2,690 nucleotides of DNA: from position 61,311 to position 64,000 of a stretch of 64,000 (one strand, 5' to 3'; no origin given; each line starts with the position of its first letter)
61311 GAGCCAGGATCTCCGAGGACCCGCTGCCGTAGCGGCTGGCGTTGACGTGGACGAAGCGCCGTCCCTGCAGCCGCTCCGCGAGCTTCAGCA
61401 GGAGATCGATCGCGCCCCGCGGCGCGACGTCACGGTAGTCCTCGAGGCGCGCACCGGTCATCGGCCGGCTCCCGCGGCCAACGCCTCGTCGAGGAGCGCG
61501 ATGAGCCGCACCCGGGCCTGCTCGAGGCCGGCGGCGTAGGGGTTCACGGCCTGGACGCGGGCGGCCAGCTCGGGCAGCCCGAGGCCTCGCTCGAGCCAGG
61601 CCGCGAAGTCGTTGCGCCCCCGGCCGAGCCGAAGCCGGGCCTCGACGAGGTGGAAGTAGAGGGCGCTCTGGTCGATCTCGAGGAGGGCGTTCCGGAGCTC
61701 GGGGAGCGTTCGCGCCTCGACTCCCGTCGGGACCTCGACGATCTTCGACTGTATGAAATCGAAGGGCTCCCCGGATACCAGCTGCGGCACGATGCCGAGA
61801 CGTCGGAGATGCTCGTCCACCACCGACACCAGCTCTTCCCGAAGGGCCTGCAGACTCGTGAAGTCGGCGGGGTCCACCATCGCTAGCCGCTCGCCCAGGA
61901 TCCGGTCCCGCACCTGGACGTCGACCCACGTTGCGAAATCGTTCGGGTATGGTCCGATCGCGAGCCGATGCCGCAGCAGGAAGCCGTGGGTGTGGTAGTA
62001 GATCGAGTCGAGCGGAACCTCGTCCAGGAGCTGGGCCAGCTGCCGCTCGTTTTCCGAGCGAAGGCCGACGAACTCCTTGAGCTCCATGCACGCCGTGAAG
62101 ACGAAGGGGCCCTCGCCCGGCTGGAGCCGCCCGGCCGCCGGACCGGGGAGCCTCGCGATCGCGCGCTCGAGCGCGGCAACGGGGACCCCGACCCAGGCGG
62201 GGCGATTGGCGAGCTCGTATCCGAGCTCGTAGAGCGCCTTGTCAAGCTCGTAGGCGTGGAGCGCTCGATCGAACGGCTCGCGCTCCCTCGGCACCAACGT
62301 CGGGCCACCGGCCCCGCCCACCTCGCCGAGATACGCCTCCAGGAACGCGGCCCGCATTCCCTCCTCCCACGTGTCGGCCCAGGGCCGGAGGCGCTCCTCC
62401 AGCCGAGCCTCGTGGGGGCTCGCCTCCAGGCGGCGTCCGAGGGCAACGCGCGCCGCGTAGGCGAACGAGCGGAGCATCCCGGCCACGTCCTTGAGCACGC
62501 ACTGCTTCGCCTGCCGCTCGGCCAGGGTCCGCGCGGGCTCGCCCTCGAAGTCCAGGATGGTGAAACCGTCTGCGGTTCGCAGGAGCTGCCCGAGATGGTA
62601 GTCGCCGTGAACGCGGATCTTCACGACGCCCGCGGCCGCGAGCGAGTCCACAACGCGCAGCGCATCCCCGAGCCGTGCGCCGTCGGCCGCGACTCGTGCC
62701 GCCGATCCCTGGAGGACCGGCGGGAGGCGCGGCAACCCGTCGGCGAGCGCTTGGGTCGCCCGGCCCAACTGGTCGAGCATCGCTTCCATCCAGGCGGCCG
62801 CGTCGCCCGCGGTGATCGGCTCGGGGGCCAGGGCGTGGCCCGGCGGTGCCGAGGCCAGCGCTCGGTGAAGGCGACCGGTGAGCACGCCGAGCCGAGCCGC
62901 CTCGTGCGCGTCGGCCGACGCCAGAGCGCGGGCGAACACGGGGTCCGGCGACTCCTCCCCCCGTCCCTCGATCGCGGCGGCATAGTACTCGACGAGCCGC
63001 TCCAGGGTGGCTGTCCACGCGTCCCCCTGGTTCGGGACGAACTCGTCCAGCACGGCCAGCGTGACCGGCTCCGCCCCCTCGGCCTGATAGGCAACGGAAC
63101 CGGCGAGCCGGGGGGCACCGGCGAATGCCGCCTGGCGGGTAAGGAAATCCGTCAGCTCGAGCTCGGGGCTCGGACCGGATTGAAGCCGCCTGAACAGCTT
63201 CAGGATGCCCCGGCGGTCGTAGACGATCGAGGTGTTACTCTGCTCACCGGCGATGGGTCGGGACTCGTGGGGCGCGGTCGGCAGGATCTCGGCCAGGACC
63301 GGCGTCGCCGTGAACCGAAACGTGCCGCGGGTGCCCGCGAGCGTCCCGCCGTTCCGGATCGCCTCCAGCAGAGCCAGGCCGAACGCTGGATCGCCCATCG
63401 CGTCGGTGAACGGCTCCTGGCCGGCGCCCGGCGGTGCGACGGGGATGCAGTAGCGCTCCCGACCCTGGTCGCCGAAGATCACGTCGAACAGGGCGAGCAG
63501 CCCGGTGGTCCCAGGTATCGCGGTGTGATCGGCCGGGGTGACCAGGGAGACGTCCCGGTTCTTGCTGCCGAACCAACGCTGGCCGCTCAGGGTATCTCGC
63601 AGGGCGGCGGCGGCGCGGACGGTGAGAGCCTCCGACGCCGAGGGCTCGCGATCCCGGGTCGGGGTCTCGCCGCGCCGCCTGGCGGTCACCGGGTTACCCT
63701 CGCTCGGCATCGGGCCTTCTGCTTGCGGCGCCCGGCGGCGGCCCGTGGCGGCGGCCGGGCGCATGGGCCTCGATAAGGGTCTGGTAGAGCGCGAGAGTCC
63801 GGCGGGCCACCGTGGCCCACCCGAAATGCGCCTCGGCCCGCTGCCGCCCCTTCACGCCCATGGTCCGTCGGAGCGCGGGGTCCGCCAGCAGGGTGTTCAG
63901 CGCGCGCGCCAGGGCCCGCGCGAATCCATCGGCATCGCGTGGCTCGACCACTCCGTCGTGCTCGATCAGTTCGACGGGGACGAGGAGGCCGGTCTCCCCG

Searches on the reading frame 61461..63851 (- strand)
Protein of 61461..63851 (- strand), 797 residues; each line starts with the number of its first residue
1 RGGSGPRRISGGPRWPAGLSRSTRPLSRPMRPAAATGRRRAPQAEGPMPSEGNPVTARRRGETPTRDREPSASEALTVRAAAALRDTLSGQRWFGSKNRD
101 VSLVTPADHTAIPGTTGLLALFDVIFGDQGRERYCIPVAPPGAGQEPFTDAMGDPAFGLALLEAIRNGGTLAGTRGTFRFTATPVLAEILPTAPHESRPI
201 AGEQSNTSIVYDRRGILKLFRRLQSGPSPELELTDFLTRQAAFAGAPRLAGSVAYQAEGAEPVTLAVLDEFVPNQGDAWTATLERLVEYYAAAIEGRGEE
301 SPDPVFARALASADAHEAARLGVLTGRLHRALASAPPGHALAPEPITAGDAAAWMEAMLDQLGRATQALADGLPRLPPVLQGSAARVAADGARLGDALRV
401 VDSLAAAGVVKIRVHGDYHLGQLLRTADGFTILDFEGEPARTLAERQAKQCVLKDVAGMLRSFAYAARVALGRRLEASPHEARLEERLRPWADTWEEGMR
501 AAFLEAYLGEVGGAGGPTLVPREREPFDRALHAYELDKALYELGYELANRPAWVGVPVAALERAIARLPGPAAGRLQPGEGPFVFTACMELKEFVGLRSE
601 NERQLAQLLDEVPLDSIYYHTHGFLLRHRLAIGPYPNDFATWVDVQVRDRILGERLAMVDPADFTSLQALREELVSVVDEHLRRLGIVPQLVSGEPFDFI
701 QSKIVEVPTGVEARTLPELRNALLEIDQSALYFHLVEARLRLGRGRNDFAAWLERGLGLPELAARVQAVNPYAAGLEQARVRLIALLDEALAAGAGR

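Call 93: search_protein_families(library=pfam, proteins=[window:61461-63851:-], max_evalue=0.00001)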
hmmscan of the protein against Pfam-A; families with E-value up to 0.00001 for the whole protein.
window:61461-63851:- (797 aa): 1 family
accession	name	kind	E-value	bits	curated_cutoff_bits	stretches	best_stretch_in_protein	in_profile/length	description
PF19027.5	DUF5752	-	2.9e-60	203.6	23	1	581-787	2-207/208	Family of unknown function (DUF5752)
